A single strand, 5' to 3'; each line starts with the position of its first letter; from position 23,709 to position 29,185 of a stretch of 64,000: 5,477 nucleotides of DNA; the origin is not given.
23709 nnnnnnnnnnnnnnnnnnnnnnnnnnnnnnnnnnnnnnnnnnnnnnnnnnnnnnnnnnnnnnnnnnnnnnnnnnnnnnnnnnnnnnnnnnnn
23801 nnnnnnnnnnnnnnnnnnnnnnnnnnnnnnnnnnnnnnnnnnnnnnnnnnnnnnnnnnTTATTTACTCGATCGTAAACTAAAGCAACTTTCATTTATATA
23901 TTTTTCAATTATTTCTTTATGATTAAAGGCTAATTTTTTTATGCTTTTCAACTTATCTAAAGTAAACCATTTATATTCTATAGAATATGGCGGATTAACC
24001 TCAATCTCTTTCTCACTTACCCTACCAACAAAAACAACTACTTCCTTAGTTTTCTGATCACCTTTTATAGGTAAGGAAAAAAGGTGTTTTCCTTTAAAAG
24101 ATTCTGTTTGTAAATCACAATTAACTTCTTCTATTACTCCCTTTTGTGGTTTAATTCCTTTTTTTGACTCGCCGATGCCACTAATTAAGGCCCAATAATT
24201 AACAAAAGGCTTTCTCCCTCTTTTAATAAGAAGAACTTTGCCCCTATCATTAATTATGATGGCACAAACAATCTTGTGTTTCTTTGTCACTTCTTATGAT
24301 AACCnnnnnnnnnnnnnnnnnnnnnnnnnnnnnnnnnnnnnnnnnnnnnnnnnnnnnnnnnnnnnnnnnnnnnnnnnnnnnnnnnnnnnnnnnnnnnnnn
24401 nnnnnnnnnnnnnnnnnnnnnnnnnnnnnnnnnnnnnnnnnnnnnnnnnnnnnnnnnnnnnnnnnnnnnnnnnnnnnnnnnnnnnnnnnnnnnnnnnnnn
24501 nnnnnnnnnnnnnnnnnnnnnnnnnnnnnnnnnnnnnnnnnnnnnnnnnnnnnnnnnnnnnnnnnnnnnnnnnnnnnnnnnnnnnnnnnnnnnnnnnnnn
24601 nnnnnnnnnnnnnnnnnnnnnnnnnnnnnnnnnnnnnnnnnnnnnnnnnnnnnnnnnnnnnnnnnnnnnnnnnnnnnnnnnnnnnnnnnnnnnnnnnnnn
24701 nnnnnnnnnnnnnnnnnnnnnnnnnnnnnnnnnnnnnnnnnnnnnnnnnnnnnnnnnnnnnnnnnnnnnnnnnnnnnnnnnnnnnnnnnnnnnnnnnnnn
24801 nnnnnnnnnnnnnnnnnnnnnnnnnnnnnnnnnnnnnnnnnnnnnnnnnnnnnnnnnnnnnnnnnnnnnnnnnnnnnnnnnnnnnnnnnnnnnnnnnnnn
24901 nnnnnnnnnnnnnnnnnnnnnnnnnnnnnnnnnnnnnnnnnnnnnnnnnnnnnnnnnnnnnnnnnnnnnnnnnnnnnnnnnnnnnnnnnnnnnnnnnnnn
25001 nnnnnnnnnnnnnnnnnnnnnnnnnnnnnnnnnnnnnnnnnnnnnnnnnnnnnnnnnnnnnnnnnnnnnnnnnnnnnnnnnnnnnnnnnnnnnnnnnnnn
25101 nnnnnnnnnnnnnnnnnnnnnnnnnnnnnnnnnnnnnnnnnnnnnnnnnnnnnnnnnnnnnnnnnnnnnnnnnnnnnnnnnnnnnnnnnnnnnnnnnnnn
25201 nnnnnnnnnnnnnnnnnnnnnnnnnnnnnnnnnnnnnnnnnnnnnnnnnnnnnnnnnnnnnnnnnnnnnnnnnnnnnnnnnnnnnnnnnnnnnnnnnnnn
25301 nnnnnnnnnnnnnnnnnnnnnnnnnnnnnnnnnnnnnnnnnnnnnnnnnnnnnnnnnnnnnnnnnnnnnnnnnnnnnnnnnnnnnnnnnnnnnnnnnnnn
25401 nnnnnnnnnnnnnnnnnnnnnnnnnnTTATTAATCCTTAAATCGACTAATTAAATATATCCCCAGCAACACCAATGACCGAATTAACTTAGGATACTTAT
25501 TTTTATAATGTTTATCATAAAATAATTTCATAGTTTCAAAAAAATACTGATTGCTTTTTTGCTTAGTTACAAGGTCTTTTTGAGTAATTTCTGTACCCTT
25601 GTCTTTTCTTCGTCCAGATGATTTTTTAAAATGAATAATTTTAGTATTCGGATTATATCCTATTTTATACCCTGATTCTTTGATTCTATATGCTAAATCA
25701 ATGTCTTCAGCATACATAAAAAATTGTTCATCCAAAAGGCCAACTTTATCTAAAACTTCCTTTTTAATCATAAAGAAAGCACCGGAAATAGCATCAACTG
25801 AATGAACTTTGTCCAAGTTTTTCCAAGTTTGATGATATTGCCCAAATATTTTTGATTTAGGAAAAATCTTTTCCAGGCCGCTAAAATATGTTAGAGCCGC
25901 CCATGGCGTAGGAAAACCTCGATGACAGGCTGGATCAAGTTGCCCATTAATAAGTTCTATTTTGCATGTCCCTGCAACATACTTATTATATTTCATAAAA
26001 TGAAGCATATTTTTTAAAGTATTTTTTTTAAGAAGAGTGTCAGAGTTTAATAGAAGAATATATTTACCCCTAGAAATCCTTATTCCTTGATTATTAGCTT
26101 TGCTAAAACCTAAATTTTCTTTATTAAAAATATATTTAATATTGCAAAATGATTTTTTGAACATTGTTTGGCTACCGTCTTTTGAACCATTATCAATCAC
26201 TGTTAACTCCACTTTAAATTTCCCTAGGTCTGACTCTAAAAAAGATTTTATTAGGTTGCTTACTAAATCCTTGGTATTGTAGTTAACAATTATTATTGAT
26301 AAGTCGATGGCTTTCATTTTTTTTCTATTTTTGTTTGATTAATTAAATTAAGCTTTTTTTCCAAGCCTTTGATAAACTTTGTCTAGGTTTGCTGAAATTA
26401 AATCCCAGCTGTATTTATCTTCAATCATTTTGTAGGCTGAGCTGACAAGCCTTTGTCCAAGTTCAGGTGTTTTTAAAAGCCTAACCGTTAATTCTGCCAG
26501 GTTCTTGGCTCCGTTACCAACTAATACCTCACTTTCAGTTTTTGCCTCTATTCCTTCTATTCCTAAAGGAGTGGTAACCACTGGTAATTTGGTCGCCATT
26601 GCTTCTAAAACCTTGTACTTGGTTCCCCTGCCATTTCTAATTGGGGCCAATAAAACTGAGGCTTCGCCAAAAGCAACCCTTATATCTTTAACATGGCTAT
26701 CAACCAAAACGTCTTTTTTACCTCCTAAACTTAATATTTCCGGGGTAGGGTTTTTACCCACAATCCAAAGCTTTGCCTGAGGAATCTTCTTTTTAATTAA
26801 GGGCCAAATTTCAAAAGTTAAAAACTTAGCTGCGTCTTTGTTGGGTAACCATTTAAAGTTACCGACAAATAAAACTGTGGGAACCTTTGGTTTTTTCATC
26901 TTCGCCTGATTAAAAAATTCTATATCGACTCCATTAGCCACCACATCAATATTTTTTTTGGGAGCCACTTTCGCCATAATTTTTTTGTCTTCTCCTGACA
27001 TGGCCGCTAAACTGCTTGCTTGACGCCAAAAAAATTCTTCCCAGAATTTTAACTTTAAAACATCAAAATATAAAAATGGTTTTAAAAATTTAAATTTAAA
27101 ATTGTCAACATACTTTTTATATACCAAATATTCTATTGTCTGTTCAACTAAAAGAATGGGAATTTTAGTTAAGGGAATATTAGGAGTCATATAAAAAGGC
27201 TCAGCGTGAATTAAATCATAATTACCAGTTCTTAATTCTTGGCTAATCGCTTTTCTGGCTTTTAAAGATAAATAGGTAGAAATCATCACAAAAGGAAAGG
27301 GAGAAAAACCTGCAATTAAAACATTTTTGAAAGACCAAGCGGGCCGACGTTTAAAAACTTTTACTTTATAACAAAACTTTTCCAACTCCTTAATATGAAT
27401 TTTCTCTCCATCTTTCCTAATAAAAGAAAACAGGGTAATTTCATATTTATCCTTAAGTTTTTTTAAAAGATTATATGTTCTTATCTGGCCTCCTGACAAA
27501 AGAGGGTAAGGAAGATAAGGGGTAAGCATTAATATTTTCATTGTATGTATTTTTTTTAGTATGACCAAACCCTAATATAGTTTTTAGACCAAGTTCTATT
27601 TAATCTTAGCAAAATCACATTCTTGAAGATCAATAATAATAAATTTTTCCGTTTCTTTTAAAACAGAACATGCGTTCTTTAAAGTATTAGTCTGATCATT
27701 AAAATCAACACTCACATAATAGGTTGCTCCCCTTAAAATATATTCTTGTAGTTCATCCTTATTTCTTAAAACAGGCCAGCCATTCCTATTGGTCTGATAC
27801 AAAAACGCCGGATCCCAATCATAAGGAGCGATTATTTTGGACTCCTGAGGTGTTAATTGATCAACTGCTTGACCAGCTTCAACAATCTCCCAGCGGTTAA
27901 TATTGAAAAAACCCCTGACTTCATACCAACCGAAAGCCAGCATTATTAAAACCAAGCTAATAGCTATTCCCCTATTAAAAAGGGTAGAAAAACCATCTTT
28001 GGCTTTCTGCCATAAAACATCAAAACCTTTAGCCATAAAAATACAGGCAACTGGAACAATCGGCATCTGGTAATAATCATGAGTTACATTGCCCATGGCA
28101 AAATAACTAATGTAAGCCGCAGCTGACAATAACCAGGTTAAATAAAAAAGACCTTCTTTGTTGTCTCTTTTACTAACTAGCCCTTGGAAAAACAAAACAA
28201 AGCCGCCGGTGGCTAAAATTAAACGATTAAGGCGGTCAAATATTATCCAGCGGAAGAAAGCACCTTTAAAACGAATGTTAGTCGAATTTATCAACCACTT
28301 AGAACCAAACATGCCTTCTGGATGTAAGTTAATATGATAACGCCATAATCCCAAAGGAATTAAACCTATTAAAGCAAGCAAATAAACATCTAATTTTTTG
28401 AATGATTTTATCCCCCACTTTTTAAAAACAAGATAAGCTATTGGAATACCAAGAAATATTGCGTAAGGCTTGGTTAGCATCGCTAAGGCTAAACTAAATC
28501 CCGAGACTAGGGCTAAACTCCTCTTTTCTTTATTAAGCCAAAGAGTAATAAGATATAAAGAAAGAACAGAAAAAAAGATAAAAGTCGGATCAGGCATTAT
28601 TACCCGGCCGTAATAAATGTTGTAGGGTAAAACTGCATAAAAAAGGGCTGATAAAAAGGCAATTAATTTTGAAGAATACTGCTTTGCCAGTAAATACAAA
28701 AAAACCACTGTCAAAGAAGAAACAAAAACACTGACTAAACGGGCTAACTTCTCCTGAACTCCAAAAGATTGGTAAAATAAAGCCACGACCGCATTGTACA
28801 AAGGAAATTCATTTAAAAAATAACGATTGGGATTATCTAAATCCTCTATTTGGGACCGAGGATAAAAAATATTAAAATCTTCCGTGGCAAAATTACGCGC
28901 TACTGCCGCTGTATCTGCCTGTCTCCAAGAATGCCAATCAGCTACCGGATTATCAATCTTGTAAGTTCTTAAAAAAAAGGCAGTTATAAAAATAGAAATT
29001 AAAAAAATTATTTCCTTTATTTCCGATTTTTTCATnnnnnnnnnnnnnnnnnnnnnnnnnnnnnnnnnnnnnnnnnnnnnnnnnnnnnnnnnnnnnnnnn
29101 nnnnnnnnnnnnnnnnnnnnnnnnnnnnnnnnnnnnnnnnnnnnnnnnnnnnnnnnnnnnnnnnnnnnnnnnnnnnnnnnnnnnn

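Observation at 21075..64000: A glycan-assembly super-locus of more than 43 kb with an unusual density of GT-C membrane glycosyltransferases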

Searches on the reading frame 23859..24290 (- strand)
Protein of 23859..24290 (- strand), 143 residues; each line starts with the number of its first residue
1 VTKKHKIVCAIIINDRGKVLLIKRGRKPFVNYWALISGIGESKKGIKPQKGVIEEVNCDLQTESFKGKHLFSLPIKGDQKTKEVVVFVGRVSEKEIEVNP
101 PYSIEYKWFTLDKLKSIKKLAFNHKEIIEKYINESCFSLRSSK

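Call 4: search_protein_families(library=pfam, proteins=[window:23859-24290:-], max_evalue=0.01)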
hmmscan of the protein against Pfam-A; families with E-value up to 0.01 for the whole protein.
window:23859-24290:- (143 aa): 2 families
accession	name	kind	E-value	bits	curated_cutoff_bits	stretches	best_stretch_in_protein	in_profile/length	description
PF00293.34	NUDIX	-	8.7e-10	39.2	21.1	1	4-130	2-133/134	NUDIX domain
PF14815.12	NUDIX_4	-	0.0069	16.6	35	0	9-118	2-102/113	NUDIX domain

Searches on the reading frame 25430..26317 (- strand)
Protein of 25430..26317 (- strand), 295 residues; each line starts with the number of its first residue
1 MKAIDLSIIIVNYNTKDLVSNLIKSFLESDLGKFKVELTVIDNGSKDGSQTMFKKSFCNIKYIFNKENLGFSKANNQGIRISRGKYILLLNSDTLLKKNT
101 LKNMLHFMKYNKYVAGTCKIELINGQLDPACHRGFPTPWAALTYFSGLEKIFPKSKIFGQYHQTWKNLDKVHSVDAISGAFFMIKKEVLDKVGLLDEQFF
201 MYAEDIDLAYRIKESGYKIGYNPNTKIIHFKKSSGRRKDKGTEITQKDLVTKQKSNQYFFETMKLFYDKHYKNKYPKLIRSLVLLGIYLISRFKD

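Call 4: search_protein_families(library=pfam, proteins=[window:25430-26317:-], max_evalue=0.01)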
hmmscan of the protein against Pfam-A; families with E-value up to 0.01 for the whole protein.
window:25430-26317:- (295 aa): 6 families
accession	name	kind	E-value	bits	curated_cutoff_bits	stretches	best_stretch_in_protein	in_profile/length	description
PF00535.33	Glycos_transf_2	-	9.5e-24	84.6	23.3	1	7-144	1-132/168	Glycosyl transferase family 2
PF13641.12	Glyco_tranf_2_3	-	3e-18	67.1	27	1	6-233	3-215/230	Glycosyltransferase like family 2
PF13632.12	Glyco_trans_2_3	-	1.9e-09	38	27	1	86-232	1-125/198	Glycosyl transferase family group 2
PF13506.12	Glyco_transf_21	-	2.1e-06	27.8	21.7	1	157-225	83-150/174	Glycosyl transferase family 21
PF10111.15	Glyco_tranf_2_2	-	4.9e-05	23.4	27.3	0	35-109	29-107/276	Glycosyltransferase like family 2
PF02709.20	Glyco_transf_7C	-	0.0035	17.4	23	1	167-231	9-76/78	N-terminal domain of galactosyltransferase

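Call 46: search_protein_families(library=ncbifam, proteins=[window:25430-26317:-], max_evalue=0.01)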
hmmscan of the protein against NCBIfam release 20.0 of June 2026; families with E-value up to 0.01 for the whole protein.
window:25430-26317:- (295 aa): 22 families
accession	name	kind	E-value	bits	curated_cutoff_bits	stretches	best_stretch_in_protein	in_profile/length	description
TIGR03937.1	PgaC_IcaA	equivalog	2.8e-19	69.4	422.3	2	6-115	47-157/407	poly-beta-1,6-N-acetyl-D-glucosamine synthase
TIGR03111.1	glyc2_xrt_Gpos1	hypoth_equivalog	2.2e-16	59.7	363.95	1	5-214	50-250/439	TIGR03111 family XrtG-associated glycosyltransferase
NF041875.1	EPS_EpsD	equivalog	2.9e-16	59.8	370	1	6-232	1-209/325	exopolysaccharide biosynthesis glycosyltransferase EpsD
NF047683.1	TeichurnBiosyTuaG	equivalog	1.9e-14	53.9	400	1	6-124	8-127/252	teichuronic acid biosynthesis protein TuaG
TIGR03965.1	mycofact_glyco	equivalog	5.6e-14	51.9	280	2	5-107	75-178/467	mycofactocin biosynthesis glycosyltransferase MftF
NF007482.0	PRK10073.1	equivalog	2e-13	50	423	1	4-125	6-127/334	glycosyltransferase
TIGR01556.1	rhamnosyltran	subfamily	1.2e-12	47.6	200.55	2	30-112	16-102/281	rhamnosyltransferase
NF038299.1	EPS_HpsN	equivalog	4.2e-12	45.7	425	1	6-250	3-241/317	hormogonium polysaccharide biosynthesis glycosyltransferase HpsN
NF038302.1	EPS_HpsE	equivalog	5.7e-12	45.2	300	1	4-230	1-223/307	hormogonium polysaccharide biosynthesis glycosyltransferase HpsE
TIGR04283.1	glyco_like_mftF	equivalog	7.6e-12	45.3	182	1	6-122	1-111/221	TIGR04283 family arsenosugar biosynthesis glycosyltransferase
TIGR04009.1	wcaE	equivalog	6.1e-09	35.5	369.2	1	6-101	3-100/248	colanic acid biosynthesis glycosyltransferase WcaE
NF050050.1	ProtGlycPglI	equivalog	2.2e-08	33.9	500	1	6-121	4-122/306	GalNAc(5)-diNAcBac-PP-undecaprenol beta-1,3-glucosyltransferase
NF053739.1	GlytfEpsEBac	equivalog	1.2e-06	27.8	450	1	6-118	3-119/265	glycosyltransferase EpsE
NF007453.0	PRK10018.1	equivalog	2.2e-05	24.3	382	1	6-107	8-110/280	colanic acid biosynthesis glycosyltransferase WcaA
NF050113.1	gal_furan_GlfT1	equivalog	2.7e-05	23.6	330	0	178-234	157-211/290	galactofuranosyltransferase GlfT1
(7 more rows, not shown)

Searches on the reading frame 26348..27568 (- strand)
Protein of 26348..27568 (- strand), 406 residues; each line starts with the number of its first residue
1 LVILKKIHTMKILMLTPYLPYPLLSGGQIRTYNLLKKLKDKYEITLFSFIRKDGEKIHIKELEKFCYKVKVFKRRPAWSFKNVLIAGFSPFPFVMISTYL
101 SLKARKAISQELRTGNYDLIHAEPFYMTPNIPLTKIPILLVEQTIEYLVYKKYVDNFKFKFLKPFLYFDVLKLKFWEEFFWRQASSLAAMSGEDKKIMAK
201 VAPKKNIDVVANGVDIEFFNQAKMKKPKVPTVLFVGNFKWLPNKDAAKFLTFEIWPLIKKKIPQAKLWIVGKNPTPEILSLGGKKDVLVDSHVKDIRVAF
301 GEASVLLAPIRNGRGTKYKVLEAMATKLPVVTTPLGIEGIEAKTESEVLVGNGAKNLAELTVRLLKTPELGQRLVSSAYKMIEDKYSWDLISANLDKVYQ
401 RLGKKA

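Call 4: search_protein_families(library=pfam, proteins=[window:26348-27568:-], max_evalue=0.01)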
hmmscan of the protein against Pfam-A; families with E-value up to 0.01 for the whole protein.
window:26348-27568:- (406 aa): 4 families
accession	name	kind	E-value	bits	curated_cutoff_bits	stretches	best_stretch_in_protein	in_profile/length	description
PF13692.12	Glyco_trans_1_4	-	2.3e-22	80.2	27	1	230-366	2-141/142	Glycosyl transferases group 1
PF00534.26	Glycos_transf_1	-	1.3e-09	38.3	26.4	1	218-381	4-172/172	Glycosyl transferases group 1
PF13439.12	Glyco_transf_4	-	3.9e-08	33.9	28.5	1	26-217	3-169/170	Glycosyltransferase Family 4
PF13524.12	Glyco_trans_1_2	-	0.00024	21.5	25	1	292-389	34-136/144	Glycosyl transferase-like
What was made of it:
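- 24305..27568 (-): GT4 (24305-25426), GT2 (25430-26317), GT4 (26348-27568). Pfam (call 4).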

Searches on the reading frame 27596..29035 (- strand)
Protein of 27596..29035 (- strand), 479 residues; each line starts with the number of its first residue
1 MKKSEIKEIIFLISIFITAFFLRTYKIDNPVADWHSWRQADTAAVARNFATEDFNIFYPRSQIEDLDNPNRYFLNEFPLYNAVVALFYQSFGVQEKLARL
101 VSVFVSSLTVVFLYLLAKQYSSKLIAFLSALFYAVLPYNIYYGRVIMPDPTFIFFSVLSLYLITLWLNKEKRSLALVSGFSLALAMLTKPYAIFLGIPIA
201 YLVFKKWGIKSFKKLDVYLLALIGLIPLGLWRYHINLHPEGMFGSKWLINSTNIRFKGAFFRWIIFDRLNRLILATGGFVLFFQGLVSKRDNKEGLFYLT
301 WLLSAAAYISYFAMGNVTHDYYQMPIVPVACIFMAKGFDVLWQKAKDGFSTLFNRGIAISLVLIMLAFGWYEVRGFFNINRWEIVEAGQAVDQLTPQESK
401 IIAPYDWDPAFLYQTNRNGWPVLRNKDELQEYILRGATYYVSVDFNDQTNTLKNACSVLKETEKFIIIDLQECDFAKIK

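Call 4: search_protein_families(library=pfam, proteins=[window:27596-29035:-], max_evalue=0.01)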
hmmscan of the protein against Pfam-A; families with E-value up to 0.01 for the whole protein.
window:27596-29035:- (479 aa): 2 families
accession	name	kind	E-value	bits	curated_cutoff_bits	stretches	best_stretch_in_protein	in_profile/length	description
PF13231.12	PMT_2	-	7.2e-20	72.2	26.1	1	78-230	4-159/160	Dolichyl-phosphate-mannose-protein mannosyltransferase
PF02366.24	PMT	-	7e-14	52.4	22.7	1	70-213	56-210/245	Dolichyl-phosphate-mannose-protein mannosyltransferase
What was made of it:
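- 27596..29035 (-): GT-C number 1, PMT_2 family, 479 aa, WRQAD motif in the first outer loop. PMT_2 E 7e-20, PMT E 7e-14 (call 4).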

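Call 14: search_protein_families(library=ncbifam, proteins=[window:27596-29035:-], max_evalue=1)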
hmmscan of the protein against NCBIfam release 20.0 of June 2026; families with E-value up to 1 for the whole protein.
window:27596-29035:- (479 aa): 4 families
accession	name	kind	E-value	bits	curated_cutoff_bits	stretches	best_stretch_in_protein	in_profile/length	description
TIGR03663.1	TIGR03663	subfamily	1.8e-11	43.7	126.25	1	82-193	57-167/435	flippase activity-associated protein Agl23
NF040757.1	AgaW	equivalog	0.012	15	300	1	303-335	190-222/249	PTS N-acetylgalactosamine transporter subunit IIC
NF047440.1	LA3751_2_3_fam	subfamily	0.014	14.3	200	1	76-367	80-376/460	LA_3751/LA_3752 family putative glycosyltransferase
TIGR04154.1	archaeo_STT3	subfamily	0.067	11.5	450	1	94-204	94-224/831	oligosaccharyl transferase, archaeosortase A system-associated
